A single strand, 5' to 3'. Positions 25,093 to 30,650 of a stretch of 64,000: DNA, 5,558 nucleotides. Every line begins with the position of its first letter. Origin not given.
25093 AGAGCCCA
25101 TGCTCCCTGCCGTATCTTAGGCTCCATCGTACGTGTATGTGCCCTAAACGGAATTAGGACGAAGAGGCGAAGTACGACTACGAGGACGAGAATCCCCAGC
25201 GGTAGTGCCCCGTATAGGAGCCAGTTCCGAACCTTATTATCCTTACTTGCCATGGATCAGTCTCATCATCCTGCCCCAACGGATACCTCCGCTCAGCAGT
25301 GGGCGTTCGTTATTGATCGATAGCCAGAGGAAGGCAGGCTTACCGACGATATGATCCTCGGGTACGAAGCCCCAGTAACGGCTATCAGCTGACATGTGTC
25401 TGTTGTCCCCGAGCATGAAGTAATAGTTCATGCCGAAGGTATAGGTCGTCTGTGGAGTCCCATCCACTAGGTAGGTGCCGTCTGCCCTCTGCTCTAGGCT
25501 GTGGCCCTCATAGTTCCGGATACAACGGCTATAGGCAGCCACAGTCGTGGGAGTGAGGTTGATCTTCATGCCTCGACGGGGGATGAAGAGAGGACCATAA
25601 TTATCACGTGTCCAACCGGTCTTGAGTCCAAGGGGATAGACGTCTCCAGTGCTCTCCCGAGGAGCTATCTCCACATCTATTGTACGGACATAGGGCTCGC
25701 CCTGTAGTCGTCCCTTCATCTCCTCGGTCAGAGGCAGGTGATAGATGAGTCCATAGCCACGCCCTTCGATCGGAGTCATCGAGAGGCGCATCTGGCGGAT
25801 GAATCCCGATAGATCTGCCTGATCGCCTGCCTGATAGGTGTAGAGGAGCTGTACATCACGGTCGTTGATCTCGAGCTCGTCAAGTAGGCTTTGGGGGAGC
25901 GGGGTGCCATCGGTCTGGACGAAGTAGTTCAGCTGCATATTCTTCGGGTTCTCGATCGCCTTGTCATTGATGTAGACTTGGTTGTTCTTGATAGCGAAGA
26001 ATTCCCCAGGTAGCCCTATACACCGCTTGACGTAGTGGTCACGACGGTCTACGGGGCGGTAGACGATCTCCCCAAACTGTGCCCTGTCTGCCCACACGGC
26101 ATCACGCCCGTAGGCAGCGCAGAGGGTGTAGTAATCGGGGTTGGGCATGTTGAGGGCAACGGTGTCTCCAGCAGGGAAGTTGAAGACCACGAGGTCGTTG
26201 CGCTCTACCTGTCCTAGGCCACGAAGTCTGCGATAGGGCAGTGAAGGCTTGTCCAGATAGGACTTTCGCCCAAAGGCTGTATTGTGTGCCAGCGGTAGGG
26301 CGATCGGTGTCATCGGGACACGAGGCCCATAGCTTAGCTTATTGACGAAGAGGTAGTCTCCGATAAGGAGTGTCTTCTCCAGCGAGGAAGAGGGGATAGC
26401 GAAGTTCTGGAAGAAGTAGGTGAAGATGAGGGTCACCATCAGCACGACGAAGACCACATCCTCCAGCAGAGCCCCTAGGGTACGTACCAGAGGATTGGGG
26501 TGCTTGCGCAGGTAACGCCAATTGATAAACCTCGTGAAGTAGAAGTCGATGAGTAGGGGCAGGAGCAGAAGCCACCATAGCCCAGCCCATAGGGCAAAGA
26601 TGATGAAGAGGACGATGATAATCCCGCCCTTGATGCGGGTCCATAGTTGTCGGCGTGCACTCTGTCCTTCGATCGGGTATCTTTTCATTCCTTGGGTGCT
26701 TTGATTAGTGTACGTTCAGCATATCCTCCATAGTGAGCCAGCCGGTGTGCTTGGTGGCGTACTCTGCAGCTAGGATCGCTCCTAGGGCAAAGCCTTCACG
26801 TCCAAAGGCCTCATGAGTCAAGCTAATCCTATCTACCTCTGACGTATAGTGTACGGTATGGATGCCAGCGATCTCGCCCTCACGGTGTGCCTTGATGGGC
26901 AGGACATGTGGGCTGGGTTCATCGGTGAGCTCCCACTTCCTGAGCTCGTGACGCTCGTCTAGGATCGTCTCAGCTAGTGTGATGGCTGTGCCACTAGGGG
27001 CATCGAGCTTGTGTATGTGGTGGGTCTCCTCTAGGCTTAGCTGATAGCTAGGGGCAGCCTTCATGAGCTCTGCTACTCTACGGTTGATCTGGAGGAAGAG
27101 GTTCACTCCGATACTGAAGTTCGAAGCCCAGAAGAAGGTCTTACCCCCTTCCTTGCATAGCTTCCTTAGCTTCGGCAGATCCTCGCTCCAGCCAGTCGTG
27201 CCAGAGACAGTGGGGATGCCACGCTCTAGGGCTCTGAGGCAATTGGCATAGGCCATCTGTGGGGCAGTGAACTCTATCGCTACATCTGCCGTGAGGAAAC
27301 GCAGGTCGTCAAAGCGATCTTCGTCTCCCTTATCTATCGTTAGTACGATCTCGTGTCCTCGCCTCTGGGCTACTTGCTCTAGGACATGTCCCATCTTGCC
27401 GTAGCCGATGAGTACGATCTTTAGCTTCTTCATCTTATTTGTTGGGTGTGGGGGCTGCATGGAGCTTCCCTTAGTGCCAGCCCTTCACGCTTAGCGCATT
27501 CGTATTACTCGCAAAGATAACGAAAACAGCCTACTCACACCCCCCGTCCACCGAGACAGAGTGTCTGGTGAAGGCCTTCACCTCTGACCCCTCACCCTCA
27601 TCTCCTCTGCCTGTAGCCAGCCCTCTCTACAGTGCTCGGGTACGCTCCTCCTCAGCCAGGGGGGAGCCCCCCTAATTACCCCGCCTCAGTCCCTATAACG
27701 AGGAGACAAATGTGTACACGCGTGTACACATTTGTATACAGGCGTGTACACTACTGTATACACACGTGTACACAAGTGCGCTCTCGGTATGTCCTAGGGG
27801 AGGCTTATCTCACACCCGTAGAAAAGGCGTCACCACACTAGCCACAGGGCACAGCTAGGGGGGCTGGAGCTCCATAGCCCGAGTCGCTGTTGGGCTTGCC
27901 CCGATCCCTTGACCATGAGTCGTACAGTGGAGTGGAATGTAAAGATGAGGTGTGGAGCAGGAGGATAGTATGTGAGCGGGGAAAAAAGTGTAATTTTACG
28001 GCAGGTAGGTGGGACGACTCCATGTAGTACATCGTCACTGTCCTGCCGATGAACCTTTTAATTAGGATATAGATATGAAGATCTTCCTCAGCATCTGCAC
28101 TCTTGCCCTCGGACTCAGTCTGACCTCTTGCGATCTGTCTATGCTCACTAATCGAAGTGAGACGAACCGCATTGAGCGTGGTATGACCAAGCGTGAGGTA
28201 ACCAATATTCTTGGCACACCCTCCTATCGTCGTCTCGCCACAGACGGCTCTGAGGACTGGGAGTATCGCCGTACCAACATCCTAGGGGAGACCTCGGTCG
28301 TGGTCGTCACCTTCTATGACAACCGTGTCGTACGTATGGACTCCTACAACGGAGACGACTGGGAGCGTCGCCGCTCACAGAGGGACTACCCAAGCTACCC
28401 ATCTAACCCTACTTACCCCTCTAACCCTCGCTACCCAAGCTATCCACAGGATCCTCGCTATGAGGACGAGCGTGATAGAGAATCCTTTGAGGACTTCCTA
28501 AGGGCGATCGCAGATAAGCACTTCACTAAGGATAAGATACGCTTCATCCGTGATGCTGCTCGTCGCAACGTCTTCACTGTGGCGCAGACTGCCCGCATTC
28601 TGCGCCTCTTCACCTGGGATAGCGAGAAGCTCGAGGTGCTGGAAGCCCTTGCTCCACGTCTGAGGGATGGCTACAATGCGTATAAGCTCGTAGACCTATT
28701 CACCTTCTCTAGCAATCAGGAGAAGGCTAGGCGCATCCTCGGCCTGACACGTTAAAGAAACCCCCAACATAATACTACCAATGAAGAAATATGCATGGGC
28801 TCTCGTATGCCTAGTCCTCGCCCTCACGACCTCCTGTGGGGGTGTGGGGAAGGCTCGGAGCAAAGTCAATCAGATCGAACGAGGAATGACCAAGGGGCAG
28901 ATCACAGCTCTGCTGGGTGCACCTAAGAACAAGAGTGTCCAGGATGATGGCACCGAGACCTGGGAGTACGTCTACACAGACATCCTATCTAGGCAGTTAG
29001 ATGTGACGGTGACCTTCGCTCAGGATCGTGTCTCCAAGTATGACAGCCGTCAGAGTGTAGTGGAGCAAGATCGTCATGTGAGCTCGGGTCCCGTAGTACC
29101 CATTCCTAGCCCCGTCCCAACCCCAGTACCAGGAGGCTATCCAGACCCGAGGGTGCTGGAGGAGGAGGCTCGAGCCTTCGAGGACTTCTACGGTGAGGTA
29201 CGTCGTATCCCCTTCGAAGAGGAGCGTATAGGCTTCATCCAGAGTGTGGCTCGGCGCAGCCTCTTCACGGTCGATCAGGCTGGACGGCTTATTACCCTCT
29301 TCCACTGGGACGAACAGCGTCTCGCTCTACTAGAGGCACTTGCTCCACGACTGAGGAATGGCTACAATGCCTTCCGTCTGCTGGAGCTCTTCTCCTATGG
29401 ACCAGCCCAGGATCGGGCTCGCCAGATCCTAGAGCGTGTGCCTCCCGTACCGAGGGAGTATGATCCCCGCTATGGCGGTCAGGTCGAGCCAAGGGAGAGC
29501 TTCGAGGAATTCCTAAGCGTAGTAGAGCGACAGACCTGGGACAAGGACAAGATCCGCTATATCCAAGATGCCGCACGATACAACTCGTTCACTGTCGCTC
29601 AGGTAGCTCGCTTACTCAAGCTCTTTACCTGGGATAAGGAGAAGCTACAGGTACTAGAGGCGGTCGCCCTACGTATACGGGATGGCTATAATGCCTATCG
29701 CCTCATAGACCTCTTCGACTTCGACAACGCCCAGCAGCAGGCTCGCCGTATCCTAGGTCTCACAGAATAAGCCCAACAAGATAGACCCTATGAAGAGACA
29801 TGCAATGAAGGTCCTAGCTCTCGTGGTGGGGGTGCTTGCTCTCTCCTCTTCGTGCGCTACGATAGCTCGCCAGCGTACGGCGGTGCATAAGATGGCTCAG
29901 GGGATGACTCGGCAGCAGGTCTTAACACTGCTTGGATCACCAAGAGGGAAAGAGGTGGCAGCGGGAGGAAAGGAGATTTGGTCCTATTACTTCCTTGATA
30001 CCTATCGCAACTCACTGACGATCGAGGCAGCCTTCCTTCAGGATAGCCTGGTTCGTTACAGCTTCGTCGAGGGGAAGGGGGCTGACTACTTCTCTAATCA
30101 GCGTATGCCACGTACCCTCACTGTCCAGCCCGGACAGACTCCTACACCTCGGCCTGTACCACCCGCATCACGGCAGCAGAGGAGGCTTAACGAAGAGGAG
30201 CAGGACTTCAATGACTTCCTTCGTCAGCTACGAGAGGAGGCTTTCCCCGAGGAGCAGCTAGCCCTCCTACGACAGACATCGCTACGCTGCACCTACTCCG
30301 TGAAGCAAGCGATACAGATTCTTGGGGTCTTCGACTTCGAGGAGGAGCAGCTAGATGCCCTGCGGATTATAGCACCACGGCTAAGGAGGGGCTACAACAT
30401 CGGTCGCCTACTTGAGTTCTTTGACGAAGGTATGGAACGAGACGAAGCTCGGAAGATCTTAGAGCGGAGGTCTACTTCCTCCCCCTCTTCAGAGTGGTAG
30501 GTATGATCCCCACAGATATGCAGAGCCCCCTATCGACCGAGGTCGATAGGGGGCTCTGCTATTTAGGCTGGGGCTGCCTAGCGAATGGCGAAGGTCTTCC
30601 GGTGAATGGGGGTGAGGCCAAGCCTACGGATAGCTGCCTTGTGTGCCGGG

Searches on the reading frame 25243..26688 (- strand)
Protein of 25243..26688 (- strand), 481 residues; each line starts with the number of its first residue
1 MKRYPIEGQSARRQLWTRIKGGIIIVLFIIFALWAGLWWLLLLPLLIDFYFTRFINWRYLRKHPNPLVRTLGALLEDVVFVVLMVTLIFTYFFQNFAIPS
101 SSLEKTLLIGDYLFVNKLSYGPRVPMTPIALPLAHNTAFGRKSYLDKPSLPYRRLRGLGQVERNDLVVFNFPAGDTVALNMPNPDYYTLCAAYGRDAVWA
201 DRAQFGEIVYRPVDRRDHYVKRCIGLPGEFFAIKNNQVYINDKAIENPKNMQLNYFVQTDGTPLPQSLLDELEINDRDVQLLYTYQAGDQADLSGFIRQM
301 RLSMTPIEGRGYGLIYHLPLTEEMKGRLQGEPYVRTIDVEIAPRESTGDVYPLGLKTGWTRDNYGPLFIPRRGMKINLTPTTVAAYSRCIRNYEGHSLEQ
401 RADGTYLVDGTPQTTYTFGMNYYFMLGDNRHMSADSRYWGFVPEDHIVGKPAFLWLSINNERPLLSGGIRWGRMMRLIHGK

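Call 9: search_protein_families(library=pfam, proteins=[window:25243-26688:-])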
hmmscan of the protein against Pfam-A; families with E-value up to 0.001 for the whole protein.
window:25243-26688:- (481 aa): 1 family
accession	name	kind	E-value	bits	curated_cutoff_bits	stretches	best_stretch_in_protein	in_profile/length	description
PF10502.14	Peptidase_S26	-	2e-37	129.2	22.9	2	76-252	6-106/168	Signal peptidase, peptidase S26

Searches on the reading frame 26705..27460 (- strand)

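Call 9: search_protein_families(library=pfam, proteins=[window:26705-27460:-])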
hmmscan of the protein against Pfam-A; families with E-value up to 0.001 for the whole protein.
window:26705-27460:- (251 aa): 2 families
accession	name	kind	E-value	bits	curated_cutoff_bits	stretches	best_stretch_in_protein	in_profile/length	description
PF05173.19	DapB_C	-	5.9e-34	117.2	27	1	118-248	1-121/121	Dihydrodipicolinate reductase, C-terminus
PF01113.26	DapB_N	-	3.4e-16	59.9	25.6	1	14-115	2-124/124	Dihydrodipicolinate reductase, N-terminus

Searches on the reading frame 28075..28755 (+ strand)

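Call 9: search_protein_families(library=pfam, proteins=[window:28075-28755:+])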
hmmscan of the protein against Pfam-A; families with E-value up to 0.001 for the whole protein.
window:28075-28755:+ (226 aa): 2 families
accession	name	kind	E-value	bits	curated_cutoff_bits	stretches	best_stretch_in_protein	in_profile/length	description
PF14771.11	DUF4476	-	6.3e-23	81.3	22.5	1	135-222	4-91/91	Domain of unknown function (DUF4476)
PF04355.18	BamE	-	3e-08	33.8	23.2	1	27-87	6-68/71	Outer membrane protein assembly factor BamE domain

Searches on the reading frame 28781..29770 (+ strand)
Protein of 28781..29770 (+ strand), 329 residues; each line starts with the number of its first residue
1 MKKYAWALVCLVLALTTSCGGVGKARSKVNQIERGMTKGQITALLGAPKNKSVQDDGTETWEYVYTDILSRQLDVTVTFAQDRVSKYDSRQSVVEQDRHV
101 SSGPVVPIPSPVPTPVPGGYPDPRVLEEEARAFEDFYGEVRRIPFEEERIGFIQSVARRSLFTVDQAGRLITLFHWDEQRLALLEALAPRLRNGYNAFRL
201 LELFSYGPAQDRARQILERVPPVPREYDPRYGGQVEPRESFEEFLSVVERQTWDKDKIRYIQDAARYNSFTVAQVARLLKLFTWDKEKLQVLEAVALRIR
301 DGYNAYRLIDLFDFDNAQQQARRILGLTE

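Call 9: search_protein_families(library=pfam, proteins=[window:28781-29770:+])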
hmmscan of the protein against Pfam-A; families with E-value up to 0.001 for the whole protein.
window:28781-29770:+ (329 aa): 2 families
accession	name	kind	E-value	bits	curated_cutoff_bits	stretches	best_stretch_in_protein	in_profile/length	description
PF14771.11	DUF4476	-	6.6e-36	122.9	22.5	2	239-325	5-91/91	Domain of unknown function (DUF4476)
PF04355.18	BamE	-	2.5e-08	34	23.2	1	27-86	7-68/71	Outer membrane protein assembly factor BamE domain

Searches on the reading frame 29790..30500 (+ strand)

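Call 36: search_protein_families(library=pfam, proteins=[window:29790-30500:+])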
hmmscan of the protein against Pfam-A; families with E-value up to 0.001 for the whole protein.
window:29790-30500:+ (236 aa): 2 families
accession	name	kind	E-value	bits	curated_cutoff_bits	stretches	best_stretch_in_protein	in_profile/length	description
PF14771.11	DUF4476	-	7.9e-14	52.1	22.5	1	137-224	4-91/91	Domain of unknown function (DUF4476)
PF04355.18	BamE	-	2.3e-06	27.7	23.2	1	29-71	6-46/71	Outer membrane protein assembly factor BamE domain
